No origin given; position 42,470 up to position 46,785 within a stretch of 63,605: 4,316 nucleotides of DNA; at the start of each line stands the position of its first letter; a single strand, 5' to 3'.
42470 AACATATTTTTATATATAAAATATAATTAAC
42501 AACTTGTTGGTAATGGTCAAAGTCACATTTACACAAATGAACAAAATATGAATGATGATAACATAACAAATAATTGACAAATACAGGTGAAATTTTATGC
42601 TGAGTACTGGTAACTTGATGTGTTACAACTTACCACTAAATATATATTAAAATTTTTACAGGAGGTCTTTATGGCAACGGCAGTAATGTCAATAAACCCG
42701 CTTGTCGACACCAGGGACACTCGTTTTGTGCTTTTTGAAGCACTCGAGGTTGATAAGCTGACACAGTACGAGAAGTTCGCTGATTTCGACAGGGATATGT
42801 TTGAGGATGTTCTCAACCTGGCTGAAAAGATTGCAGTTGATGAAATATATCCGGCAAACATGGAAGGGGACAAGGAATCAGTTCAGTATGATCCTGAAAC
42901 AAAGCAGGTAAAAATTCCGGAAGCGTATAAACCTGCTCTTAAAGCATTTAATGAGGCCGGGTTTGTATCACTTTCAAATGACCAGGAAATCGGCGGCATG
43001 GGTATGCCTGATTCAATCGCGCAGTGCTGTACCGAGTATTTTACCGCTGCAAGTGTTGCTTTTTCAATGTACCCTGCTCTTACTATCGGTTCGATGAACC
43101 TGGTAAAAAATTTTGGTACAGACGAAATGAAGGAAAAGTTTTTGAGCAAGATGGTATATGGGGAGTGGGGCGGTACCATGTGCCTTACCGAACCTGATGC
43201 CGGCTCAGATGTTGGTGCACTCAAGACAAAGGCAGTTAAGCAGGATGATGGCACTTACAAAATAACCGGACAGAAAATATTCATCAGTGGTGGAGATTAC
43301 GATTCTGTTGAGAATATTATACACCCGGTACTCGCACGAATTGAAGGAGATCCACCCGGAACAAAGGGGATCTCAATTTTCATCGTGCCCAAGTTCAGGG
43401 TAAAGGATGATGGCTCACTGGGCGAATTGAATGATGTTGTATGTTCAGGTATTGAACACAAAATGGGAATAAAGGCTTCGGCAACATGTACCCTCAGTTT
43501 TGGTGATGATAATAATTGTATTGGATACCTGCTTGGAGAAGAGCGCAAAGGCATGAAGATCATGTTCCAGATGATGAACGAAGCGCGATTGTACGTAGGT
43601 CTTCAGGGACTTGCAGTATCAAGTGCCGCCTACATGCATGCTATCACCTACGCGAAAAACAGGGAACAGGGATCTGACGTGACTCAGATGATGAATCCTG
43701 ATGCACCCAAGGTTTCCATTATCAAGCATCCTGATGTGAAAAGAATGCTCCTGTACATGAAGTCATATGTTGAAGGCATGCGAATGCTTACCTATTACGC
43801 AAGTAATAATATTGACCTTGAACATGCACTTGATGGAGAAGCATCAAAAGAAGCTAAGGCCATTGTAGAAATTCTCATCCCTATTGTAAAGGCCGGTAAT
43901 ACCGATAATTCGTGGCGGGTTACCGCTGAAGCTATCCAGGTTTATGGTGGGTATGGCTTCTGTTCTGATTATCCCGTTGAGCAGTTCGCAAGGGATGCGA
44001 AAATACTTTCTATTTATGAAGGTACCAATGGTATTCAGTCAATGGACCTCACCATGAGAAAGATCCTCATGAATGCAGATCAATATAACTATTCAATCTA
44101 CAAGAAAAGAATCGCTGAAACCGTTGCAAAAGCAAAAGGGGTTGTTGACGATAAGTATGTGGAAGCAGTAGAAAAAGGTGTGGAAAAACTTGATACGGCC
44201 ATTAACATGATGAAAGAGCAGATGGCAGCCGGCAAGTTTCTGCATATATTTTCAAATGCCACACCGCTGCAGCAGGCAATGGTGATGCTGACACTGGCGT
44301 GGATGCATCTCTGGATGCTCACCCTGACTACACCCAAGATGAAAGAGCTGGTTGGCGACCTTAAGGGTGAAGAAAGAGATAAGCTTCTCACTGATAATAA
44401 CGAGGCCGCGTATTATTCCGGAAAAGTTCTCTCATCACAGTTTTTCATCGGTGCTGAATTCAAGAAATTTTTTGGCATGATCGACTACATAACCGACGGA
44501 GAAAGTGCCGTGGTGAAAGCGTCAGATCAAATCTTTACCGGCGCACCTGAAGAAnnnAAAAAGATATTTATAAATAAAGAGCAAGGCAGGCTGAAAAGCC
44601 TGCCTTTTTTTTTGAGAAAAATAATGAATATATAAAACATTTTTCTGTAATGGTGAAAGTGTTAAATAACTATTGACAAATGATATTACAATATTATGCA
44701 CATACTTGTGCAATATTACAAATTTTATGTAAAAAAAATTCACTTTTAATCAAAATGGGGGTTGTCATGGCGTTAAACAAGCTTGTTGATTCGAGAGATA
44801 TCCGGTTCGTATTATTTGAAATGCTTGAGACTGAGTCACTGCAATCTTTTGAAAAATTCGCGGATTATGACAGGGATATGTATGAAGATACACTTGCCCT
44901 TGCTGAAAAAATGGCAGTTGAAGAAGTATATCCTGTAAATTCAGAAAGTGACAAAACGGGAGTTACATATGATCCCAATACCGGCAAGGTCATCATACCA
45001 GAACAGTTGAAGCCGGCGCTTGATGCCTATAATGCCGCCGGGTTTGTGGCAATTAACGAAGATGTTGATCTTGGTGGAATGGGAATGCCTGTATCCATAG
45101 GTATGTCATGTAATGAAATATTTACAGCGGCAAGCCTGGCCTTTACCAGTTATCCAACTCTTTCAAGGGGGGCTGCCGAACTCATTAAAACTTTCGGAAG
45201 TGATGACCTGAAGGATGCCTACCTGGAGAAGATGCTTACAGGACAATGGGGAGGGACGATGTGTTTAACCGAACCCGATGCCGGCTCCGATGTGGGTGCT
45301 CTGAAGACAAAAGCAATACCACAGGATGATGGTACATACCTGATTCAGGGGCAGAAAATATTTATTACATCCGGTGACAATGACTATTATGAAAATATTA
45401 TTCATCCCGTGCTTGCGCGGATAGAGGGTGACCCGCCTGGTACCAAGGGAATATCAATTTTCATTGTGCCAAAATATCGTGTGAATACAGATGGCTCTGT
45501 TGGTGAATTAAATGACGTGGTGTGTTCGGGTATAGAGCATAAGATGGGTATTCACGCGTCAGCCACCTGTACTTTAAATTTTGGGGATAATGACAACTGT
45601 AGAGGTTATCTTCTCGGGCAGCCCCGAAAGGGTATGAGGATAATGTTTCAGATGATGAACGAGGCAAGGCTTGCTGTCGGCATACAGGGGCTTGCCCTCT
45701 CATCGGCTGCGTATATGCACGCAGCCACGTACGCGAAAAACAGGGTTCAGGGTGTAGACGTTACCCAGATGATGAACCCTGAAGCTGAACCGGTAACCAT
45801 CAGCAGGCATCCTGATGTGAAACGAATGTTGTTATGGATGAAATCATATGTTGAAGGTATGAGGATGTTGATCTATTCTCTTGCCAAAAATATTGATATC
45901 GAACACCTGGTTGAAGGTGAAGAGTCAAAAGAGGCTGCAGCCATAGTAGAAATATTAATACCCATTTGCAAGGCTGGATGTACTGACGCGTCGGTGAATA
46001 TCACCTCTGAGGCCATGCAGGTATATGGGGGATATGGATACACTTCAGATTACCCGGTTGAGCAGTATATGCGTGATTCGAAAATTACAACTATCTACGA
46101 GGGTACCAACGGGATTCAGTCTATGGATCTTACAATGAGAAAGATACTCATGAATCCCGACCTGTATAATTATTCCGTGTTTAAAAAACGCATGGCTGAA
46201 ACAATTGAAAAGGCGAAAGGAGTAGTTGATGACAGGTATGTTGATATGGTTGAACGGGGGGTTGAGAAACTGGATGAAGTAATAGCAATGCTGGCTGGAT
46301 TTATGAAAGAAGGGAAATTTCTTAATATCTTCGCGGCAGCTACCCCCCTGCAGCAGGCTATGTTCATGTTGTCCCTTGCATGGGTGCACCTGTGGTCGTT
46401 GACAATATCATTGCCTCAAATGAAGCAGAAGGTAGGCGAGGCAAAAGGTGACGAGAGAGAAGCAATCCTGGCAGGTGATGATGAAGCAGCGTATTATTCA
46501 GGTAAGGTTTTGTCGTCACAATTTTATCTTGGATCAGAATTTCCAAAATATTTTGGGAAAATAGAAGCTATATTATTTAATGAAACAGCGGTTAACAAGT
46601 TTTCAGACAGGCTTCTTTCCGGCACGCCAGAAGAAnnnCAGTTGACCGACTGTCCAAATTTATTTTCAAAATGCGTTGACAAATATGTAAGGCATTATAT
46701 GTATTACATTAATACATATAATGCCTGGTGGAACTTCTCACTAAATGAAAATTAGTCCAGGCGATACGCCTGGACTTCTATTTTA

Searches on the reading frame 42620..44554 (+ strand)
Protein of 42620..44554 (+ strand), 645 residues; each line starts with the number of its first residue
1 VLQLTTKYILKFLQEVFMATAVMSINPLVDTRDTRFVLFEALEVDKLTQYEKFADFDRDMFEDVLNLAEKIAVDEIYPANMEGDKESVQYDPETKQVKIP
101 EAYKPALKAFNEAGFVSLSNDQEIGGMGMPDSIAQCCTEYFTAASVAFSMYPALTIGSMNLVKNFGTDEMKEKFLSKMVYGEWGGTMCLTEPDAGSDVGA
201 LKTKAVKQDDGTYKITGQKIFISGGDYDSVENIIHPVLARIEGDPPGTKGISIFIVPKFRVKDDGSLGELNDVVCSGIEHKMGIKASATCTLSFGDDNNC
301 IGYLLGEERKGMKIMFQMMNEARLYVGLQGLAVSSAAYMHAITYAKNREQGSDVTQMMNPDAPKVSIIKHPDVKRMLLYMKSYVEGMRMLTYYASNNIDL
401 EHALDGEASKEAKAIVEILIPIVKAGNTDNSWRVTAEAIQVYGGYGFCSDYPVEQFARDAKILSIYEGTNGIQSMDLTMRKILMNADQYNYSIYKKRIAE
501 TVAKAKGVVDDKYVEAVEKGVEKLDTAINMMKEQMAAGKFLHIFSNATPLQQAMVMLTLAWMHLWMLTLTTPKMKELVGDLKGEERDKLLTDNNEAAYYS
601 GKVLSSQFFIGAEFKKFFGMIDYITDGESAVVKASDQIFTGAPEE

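Call 86: search_protein_families(library=pfam, proteins=[window:42620-44554:+], max_evalue=0.000001)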
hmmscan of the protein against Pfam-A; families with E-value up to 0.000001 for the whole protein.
window:42620-44554:+ (645 aa): 4 families
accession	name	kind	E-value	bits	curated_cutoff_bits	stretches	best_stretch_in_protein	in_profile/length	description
PF00441.29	Acyl-CoA_dh_1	-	1.1e-21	78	22.4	1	310-480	2-148/150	Acyl-CoA dehydrogenase, C-terminal domain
PF02770.24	Acyl-CoA_dh_M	-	9.6e-16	58.2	33.3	1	187-295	2-95/97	Acyl-CoA dehydrogenase, middle domain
PF12806.12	Acyl-CoA_dh_C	-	1.1e-12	48.6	30.3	1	496-633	3-122/124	Acetyl-CoA dehydrogenase C-terminal like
PF02771.21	Acyl-CoA_dh_N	-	6.3e-09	36.6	22.9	1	98-182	31-113/113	Acyl-CoA dehydrogenase, N-terminal domain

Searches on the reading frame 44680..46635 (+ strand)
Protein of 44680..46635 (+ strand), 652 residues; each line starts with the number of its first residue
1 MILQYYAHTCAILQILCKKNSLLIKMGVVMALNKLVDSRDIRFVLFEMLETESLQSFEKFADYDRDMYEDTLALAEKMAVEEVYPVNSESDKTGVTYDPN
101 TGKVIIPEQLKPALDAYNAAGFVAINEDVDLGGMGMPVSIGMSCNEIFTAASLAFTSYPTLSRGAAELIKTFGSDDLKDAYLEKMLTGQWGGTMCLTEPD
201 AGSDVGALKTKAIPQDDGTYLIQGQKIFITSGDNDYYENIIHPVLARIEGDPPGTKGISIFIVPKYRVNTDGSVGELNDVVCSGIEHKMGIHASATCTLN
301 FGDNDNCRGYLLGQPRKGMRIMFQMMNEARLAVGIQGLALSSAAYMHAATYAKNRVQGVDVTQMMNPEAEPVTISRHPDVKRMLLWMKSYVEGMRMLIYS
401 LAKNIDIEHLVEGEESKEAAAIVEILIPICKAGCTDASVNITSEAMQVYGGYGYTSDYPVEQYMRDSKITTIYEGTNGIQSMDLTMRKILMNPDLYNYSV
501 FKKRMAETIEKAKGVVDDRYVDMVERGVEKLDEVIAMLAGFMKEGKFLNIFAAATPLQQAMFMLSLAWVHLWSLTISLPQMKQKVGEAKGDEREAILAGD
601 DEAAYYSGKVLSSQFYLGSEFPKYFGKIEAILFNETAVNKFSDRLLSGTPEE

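Call 86: search_protein_families(library=pfam, proteins=[window:44680-46635:+], max_evalue=0.000001)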
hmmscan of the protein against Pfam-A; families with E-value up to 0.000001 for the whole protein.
window:44680-46635:+ (652 aa): 4 families
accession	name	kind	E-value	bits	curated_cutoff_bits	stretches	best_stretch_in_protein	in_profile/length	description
PF00441.29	Acyl-CoA_dh_1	-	1.9e-25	90.2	22.4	1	317-487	2-148/150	Acyl-CoA dehydrogenase, C-terminal domain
PF02770.24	Acyl-CoA_dh_M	-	5.3e-15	55.8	33.3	1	194-302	2-95/97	Acyl-CoA dehydrogenase, middle domain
PF12806.12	Acyl-CoA_dh_C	-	3.6e-12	46.9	30.3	1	503-635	3-117/124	Acetyl-CoA dehydrogenase C-terminal like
PF02771.21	Acyl-CoA_dh_N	-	9.8e-07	29.6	22.9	0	77-189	13-113/113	Acyl-CoA dehydrogenase, N-terminal domain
